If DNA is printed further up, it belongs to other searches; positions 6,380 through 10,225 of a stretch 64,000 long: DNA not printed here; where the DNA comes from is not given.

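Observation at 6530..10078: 1182-aa protein with double zinc ribbon, class III nucleotidyl cyclase, STAND NTPase and TPR repeats, lacking the usual C-terminal HTH, inside the insertion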

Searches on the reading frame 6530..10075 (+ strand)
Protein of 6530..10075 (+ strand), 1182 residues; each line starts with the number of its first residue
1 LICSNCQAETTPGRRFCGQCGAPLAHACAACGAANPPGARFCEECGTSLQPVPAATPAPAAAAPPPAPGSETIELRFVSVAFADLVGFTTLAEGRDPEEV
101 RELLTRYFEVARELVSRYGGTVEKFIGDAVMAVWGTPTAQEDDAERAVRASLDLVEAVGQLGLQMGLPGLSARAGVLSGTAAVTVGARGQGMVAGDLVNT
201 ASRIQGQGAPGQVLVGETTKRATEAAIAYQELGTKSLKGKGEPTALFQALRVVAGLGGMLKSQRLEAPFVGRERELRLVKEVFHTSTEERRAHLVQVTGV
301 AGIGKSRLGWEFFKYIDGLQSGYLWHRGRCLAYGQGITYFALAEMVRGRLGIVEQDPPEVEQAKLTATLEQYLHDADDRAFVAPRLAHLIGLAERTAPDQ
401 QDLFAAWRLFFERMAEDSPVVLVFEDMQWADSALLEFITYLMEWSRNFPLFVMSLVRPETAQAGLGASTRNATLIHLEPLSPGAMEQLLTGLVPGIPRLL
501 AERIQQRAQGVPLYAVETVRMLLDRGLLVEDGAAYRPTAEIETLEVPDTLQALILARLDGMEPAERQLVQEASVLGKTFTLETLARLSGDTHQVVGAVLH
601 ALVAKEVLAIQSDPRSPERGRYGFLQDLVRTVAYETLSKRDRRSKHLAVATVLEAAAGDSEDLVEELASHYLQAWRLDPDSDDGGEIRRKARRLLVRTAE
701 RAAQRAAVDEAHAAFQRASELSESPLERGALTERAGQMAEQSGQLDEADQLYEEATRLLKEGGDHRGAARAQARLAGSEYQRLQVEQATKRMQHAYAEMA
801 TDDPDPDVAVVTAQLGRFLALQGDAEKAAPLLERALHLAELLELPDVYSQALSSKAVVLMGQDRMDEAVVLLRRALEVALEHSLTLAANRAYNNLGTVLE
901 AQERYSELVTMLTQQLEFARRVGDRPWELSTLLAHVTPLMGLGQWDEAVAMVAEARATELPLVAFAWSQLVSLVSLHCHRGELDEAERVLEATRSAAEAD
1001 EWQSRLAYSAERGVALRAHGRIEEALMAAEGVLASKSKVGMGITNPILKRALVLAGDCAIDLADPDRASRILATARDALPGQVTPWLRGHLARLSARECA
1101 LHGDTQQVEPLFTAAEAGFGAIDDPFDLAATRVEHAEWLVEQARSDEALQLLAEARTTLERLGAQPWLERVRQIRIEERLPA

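Call 5: search_protein_families(library=pfam, proteins=[window:6530-10075:+], max_evalue=0.1)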
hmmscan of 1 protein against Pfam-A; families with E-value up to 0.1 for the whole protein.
window:6530-10075:+ (1182 aa): 21 families
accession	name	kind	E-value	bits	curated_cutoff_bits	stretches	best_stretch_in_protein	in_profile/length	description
PF00211.25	Guanylate_cyc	-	2.2e-22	80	21.9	1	78-244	9-177/183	Adenylate and Guanylate cyclase catalytic domain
PF13191.12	AAA_16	-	2.2e-21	77.5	32.6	1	268-443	1-157/167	AAA ATPase domain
PF13424.12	TPR_12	-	1.5e-18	67.1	30.1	4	811-880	5-76/77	Tetratricopeptide repeat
PF13240.11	Zn_Ribbon_1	-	2.4e-11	43.5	25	2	3-24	2-23/23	zinc-ribbon domain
PF12773.13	DZR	-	4.8e-11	43.1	27.3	1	3-46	1-45/45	Double zinc ribbon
PF13176.12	TPR_7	-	1.6e-09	37.5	27.9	1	891-925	1-35/36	Tetratricopeptide repeat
PF00515.34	TPR_1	-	5e-07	29.7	27.8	0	850-878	2-30/34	Tetratricopeptide repeat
PF13374.12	TPR_10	-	1.9e-06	28.1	27.5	0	851-879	4-32/42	Tetratricopeptide repeat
PF07719.23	TPR_2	-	3.1e-06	27.3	27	0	735-758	7-30/34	Tetratricopeptide repeat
PF17874.7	TPR_MalT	-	1e-05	25.5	45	1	783-1028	54-302/336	MalT-like TPR region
PF13181.12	TPR_8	-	2.3e-05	24.6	25.7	0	735-758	7-30/34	Tetratricopeptide repeat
PF24463.1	DUF7577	-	4.5e-05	23.4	28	1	26-50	3-27/27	Domain of unknown function (DUF7577)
PF14559.12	TPR_19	-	0.00032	21.4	25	0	820-878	2-54/68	Tetratricopeptide repeat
PF13248.11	Zn_ribbon_3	-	0.00036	20.3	27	1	28-47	5-24/26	zinc-ribbon domain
PF18912.6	DZR_2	-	0.0014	18.9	27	1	26-52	8-34/56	Double zinc ribbon domain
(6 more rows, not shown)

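Call 6: search_protein_families(library=ncbifam, proteins=[window:6530-10075:+], max_evalue=0.1)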
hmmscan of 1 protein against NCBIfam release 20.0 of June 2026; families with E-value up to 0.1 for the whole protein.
window:6530-10075:+ (1182 aa): 10 families
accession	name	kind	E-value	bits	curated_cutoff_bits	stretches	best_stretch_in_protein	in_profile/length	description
TIGR03903.1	TOMM_kin_cyc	equivalog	9e-64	215.9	705.75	1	101-899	315-1116/1267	TOMM system kinase/cyclase fusion protein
NF058673.1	LipAdnlyCyLipJMY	equivalog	4.9e-08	32.1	800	1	74-240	292-440/449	bifunctional lipase/adenylate cyclase LipJ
NF053520.1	HK_Porph_FimS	equivalog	2e-06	26.4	600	1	855-994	130-271/618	sensor histidine kinase FimS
NF011149.0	PRK14559.1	equivalog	8.8e-05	21.4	374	1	1-49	2-51/642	serine/threonine phosphatase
NF053720.1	NsdA_fam_reg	subfamily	0.00036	20.2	75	1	1053-1161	245-354/432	NsdA family TPR-like regulatory protein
NF052312.1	T9SS_PorW_SprE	equivalog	0.0005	18.8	250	1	696-837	183-318/716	type IX secretion system periplasmic lipoprotein PorW/SprE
TIGR02521.1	type_IV_pilW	equivalog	0.0013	18.4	154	1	806-915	96-202/234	type IV pilus biogenesis/stability protein PilW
NF002725.1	PRK02603.1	equivalog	0.004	17.2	143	1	666-758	53-142/173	photosystem I assembly protein Ycf3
TIGR02928.1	TIGR02928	subfamily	0.021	13.7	181.3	0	821-924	237-337/366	orc1/cdc6 family replication initiation protein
NF010554.0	PRK13948.1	equivalog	0.032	13.8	217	1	289-313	7-31/192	shikimate kinase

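Call 7: search_protein_families(library=padloc, proteins=[window:6530-10075:+], max_evalue=0.1)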
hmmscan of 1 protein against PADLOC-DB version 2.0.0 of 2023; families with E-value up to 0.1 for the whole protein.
window:6530-10075:+ (1182 aa): 10 families
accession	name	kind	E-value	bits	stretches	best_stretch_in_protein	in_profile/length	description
PDLC00734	PycC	-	3.7e-17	60.5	1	73-205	185-321/374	Pycsar cyclase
PDLC02367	PycC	-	1.9e-09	35.3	1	73-190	40-157/226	-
PDLC00766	PycC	-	6.4e-08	30.3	1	71-159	38-121/232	Pycsar cyclase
PDLC01169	TPR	-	1.3e-06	26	1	891-951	111-171/252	TPR repeats containing protein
PDLC02366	PycC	-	2.1e-06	25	1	73-227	274-437/486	-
PDLC02370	PycC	-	2.9e-06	24.9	1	74-151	78-156/340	-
PDLC00764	PycC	-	1.2e-05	22.4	1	69-145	86-163/449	Pycsar cyclase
PDLC00765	PycC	-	2.3e-05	21.7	1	81-222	261-411/477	Pycsar cyclase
PDLC00762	PycC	-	0.0041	14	1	72-155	278-365/508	Pycsar cyclase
PDLC00761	PycC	-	0.0091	12.9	1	76-144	105-172/438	Pycsar cyclase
